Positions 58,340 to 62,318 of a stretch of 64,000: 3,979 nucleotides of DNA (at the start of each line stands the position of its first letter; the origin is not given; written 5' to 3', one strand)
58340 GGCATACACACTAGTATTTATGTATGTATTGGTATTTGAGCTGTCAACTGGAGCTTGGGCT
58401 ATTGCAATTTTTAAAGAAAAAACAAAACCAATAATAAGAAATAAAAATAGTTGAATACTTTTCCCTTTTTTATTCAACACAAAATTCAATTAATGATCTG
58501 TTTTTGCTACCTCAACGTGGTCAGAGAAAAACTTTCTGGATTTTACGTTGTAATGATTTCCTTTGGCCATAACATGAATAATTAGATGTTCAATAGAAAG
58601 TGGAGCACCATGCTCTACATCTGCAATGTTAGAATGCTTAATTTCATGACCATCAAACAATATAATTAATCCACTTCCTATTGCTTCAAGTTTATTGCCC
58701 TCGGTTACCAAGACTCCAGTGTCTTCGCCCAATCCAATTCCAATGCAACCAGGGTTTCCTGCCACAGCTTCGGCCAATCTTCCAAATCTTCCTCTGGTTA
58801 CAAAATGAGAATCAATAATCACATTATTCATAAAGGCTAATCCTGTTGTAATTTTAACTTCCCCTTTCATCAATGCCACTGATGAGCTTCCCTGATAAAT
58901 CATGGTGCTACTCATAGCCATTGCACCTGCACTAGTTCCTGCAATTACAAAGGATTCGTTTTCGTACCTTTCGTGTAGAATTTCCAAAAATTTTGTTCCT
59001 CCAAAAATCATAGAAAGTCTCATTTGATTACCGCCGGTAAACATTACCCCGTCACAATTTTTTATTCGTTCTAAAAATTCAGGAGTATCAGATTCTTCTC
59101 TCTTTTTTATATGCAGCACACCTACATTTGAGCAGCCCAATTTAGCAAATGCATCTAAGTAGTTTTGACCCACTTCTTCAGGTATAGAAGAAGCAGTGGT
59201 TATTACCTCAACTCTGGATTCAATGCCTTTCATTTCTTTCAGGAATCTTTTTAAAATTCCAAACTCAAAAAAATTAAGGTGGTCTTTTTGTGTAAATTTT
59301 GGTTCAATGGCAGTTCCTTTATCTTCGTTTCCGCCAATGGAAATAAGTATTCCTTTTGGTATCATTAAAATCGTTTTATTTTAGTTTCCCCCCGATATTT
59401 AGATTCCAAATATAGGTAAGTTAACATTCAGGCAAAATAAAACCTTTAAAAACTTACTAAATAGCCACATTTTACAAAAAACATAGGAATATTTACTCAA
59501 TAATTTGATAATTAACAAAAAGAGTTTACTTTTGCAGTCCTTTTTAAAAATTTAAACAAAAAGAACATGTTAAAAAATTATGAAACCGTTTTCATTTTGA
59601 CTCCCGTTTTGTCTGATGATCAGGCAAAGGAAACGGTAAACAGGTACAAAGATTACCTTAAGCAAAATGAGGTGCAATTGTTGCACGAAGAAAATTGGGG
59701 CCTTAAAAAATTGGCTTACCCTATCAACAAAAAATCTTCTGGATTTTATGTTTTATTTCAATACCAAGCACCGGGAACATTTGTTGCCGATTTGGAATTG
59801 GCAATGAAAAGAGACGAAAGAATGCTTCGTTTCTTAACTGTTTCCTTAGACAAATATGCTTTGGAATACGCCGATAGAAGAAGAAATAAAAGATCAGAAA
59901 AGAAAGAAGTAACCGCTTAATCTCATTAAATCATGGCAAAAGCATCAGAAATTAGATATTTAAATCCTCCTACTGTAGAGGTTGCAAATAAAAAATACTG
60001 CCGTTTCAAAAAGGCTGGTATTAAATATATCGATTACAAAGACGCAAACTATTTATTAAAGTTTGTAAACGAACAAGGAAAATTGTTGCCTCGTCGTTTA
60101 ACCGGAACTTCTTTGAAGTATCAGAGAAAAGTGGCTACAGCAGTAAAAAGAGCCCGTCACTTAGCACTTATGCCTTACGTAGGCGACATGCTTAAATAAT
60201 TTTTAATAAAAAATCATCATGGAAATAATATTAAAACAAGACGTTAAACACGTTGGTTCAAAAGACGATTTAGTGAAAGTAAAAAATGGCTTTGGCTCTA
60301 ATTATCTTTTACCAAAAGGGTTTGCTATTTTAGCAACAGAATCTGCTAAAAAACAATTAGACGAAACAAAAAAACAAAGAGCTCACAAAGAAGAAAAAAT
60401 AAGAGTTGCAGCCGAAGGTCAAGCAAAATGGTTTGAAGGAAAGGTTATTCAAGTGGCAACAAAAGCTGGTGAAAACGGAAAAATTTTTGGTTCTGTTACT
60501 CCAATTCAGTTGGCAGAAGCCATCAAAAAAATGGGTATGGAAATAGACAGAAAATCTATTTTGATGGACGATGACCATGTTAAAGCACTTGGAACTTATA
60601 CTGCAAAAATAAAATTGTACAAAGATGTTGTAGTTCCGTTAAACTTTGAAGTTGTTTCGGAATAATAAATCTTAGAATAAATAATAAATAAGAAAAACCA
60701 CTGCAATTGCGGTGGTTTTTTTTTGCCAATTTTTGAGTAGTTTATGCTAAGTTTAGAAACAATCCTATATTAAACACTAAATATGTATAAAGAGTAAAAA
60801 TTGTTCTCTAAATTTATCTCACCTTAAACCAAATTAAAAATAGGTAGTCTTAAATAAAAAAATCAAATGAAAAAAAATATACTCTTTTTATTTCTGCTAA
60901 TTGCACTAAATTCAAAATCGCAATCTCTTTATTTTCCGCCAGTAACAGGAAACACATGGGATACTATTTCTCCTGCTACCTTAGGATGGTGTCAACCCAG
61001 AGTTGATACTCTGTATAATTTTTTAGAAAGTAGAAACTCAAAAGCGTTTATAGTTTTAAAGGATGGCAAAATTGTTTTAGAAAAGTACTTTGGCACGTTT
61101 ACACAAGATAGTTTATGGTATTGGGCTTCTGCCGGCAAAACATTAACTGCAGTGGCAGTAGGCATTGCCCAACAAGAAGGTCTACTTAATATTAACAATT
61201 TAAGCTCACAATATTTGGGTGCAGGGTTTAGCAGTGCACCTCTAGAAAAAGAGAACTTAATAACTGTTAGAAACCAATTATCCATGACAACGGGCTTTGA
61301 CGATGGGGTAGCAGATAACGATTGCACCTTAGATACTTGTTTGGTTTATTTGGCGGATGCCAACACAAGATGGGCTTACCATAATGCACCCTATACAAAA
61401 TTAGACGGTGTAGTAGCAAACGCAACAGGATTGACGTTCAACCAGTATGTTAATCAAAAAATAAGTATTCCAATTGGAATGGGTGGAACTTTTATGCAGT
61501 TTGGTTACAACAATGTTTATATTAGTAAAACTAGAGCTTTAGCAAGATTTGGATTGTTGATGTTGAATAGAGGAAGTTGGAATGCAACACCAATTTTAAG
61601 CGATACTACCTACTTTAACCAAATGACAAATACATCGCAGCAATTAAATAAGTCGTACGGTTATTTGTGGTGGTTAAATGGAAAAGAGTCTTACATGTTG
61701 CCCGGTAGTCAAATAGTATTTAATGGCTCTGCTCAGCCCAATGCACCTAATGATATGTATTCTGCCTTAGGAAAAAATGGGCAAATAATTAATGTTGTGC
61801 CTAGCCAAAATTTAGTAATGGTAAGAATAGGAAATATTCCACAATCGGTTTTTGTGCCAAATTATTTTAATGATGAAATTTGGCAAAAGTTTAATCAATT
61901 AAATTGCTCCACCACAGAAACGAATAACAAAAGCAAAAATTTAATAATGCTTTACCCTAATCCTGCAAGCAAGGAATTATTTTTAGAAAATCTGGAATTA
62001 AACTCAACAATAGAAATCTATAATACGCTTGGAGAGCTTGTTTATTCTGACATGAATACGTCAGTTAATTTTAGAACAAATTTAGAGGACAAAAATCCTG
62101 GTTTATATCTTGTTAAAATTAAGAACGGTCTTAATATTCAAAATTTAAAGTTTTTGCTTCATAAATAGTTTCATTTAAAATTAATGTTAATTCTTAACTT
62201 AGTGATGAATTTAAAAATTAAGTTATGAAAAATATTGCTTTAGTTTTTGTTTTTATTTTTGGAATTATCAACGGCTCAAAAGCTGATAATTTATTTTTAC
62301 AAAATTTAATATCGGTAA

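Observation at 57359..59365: Orphan cyanophycinase-like S51 peptidase paired with an outer-membrane beta-barrel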

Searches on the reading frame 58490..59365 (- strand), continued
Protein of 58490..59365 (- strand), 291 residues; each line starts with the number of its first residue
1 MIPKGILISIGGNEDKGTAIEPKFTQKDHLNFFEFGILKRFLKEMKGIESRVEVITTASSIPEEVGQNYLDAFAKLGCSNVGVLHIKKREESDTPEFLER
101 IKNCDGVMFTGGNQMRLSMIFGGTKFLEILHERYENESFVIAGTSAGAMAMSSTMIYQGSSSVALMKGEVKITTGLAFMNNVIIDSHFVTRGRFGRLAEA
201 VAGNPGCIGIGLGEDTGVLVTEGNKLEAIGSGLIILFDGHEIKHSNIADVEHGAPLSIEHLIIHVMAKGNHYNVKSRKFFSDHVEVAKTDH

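Call 37: find_encoding_contigs(protein=P0355, flank=8000, max_places=10)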
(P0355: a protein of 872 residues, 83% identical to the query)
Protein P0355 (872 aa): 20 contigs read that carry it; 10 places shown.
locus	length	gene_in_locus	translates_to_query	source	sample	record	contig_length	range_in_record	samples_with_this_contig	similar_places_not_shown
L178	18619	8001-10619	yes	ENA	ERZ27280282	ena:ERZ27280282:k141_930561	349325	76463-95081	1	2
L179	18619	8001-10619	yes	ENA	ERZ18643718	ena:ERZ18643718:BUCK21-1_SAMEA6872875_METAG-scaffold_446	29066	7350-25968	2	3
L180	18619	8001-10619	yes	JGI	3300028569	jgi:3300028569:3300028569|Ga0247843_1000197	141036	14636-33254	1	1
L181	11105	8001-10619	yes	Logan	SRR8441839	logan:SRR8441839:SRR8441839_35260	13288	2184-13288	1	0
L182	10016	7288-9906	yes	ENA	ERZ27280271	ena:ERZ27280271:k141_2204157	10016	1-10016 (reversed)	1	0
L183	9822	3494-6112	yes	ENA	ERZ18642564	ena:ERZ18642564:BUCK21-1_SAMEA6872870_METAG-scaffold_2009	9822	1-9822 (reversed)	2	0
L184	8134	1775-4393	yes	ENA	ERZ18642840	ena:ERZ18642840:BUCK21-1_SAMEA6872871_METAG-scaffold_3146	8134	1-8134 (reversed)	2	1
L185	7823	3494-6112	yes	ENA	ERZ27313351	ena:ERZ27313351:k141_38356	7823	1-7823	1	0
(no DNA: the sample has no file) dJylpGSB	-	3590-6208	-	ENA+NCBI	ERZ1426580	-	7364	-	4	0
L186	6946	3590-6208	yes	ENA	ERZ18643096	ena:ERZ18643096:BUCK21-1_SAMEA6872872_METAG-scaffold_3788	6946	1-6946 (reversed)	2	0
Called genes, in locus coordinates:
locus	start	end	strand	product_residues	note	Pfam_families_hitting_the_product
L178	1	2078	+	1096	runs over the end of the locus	PF26549:Tricorn_N, PF26550:Tricorn_2nd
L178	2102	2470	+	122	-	PF01925:TauE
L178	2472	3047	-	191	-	PF18955:DUF5698, PF10035:DUF2179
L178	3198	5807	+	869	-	PF05170:AsmA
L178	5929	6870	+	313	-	PF01112:Asparaginase_2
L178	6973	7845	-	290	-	PF03575:Peptidase_S51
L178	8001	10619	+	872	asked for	PF18921:Cyanophycin_syn, PF01071:GARS_A (weak), PF02786:CPSase_L_D2 (weak), PF08443:RimK (weak), PF02222:ATP-grasp (weak), PF07478:Dala_Dala_lig_C (weak), PF08245:Mur_ligase_M, PF02875:Mur_ligase_C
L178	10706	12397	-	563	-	PF01432:Peptidase_M3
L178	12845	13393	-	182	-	PF18347:DUF5606, PF21186:DUF6852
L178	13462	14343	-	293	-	PF14257:DUF4349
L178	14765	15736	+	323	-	PF00268:Ribonuc_red_sm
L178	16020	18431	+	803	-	PF03477:ATP-cone, PF00317:Ribonuc_red_lgN, PF02867:Ribonuc_red_lgC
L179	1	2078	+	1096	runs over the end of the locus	PF26549:Tricorn_N, PF26550:Tricorn_2nd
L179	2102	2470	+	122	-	PF01925:TauE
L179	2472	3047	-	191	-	PF18955:DUF5698, PF10035:DUF2179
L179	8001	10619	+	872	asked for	PF18921:Cyanophycin_syn, PF01071:GARS_A (weak), PF02786:CPSase_L_D2 (weak), PF08443:RimK (weak), PF02222:ATP-grasp (weak), PF07478:Dala_Dala_lig_C (weak), PF08245:Mur_ligase_M, PF02875:Mur_ligase_C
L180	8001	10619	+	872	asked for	PF18921:Cyanophycin_syn, PF01071:GARS_A (weak), PF02786:CPSase_L_D2 (weak), PF08443:RimK (weak), PF02222:ATP-grasp (weak), PF07478:Dala_Dala_lig_C (weak), PF08245:Mur_ligase_M, PF02875:Mur_ligase_C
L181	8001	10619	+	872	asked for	PF18921:Cyanophycin_syn, PF01071:GARS_A (weak), PF02786:CPSase_L_D2 (weak), PF08443:RimK (weak), PF02222:ATP-grasp (weak), PF07478:Dala_Dala_lig_C (weak), PF08245:Mur_ligase_M, PF02875:Mur_ligase_C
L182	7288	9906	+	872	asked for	PF18921:Cyanophycin_syn, PF01071:GARS_A (weak), PF02786:CPSase_L_D2 (weak), PF08443:RimK (weak), PF02222:ATP-grasp (weak), PF07478:Dala_Dala_lig_C (weak), PF08245:Mur_ligase_M, PF02875:Mur_ligase_C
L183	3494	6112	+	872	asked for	PF18921:Cyanophycin_syn, PF01071:GARS_A (weak), PF02786:CPSase_L_D2 (weak), PF08443:RimK (weak), PF02222:ATP-grasp (weak), PF07478:Dala_Dala_lig_C (weak), PF08245:Mur_ligase_M, PF02875:Mur_ligase_C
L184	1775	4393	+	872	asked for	PF18921:Cyanophycin_syn, PF01071:GARS_A (weak), PF02786:CPSase_L_D2 (weak), PF08443:RimK (weak), PF02222:ATP-grasp (weak), PF07478:Dala_Dala_lig_C (weak), PF08245:Mur_ligase_M, PF02875:Mur_ligase_C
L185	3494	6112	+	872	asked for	PF18921:Cyanophycin_syn, PF01071:GARS_A (weak), PF02786:CPSase_L_D2 (weak), PF08443:RimK (weak), PF02222:ATP-grasp (weak), PF07478:Dala_Dala_lig_C (weak), PF08245:Mur_ligase_M, PF02875:Mur_ligase_C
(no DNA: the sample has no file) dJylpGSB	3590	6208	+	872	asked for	PF18921:Cyanophycin_syn, PF01071:GARS_A (weak), PF02786:CPSase_L_D2 (weak), PF08443:RimK (weak), PF02222:ATP-grasp (weak), PF07478:Dala_Dala_lig_C (weak), PF08245:Mur_ligase_M, PF02875:Mur_ligase_C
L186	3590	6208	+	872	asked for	PF18921:Cyanophycin_syn, PF01071:GARS_A (weak), PF02786:CPSase_L_D2 (weak), PF08443:RimK (weak), PF02222:ATP-grasp (weak), PF07478:Dala_Dala_lig_C (weak), PF08245:Mur_ligase_M, PF02875:Mur_ligase_C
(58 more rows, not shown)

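Call 38: find_encoding_contigs(protein=P0345, flank=8000, max_places=10)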
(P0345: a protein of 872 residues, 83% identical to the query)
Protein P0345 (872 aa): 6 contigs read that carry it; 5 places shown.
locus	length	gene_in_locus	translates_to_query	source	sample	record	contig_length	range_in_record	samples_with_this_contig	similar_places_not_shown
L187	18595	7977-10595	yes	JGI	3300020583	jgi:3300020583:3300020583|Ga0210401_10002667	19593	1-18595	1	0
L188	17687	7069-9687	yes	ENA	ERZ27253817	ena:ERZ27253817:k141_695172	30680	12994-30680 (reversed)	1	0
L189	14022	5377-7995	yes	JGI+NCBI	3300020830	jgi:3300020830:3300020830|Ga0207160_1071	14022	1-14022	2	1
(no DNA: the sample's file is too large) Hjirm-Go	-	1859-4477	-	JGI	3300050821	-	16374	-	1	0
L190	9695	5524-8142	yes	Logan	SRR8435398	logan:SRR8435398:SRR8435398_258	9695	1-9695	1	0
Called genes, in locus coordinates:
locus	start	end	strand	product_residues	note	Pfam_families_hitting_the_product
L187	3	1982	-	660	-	?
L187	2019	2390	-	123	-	-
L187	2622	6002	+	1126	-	PF01590:GAF, PF13185:GAF_2, PF13492:GAF_3, PF13185:GAF_2, PF01590:GAF, PF13185:GAF_2, PF13492:GAF_3, PF13185:GAF_2, +3 more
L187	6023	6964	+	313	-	PF01112:Asparaginase_2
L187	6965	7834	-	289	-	PF03575:Peptidase_S51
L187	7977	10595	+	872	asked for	PF18921:Cyanophycin_syn, PF08443:RimK (weak), PF02222:ATP-grasp (weak), PF07478:Dala_Dala_lig_C (weak), PF08245:Mur_ligase_M, PF02875:Mur_ligase_C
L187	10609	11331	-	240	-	PF13578:Methyltransf_24, PF05711:TylF (weak)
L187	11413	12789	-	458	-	PF07642:BBP2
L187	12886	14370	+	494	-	PF07690:MFS_1, PF00854:PTR2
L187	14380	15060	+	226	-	-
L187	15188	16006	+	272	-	PF18962:Por_Secre_tail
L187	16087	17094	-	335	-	PF02424:ApbE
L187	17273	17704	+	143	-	PF00856:SET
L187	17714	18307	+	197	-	PF13640:2OG-FeII_Oxy_3, PF13661:2OG-FeII_Oxy_4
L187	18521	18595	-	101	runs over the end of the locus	PF13701:DDE_Tnp_1_4 (weak)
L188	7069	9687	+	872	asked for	PF18921:Cyanophycin_syn, PF08443:RimK (weak), PF02222:ATP-grasp (weak), PF07478:Dala_Dala_lig_C (weak), PF08245:Mur_ligase_M, PF02875:Mur_ligase_C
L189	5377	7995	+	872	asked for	PF18921:Cyanophycin_syn, PF08443:RimK (weak), PF02222:ATP-grasp (weak), PF07478:Dala_Dala_lig_C (weak), PF08245:Mur_ligase_M, PF02875:Mur_ligase_C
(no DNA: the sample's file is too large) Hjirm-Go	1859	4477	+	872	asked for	PF18921:Cyanophycin_syn, PF08443:RimK (weak), PF02222:ATP-grasp (weak), PF07478:Dala_Dala_lig_C (weak), PF08245:Mur_ligase_M, PF02875:Mur_ligase_C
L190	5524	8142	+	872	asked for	PF18921:Cyanophycin_syn, PF08443:RimK (weak), PF02222:ATP-grasp (weak), PF07478:Dala_Dala_lig_C (weak), PF08245:Mur_ligase_M, PF02875:Mur_ligase_C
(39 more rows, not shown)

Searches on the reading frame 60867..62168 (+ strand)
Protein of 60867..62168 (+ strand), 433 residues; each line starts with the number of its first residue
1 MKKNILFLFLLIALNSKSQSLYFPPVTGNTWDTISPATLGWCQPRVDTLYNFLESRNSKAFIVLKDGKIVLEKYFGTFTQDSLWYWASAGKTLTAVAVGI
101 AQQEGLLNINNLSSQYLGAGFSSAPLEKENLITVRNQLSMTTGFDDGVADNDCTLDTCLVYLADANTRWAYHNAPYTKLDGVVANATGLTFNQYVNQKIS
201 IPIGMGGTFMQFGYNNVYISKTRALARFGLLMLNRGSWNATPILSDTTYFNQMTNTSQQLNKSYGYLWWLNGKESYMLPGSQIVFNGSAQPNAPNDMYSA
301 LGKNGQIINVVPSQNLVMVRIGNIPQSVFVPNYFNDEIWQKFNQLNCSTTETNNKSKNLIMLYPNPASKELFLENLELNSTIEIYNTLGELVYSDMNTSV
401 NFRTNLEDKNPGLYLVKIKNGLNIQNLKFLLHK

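Call 3: search_protein_families(library=pfam, proteins=[window:60867-62168:+], max_evalue=0.01)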
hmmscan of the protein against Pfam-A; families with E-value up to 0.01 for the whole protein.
window:60867-62168:+ (433 aa): 3 families
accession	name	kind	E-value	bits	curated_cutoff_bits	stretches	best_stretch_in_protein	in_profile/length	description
PF00144.29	Beta-lactamase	-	2.1e-26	93.3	27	1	60-326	18-312/329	Beta-lactamase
PF18962.6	Por_Secre_tail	-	1.4e-10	41.7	27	1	362-423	1-67/75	Secretion system C-terminal sorting domain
PF13585.12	CHU_C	-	0.0012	19.3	27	1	379-415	28-67/86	CHU_C Type IX secretion signal domain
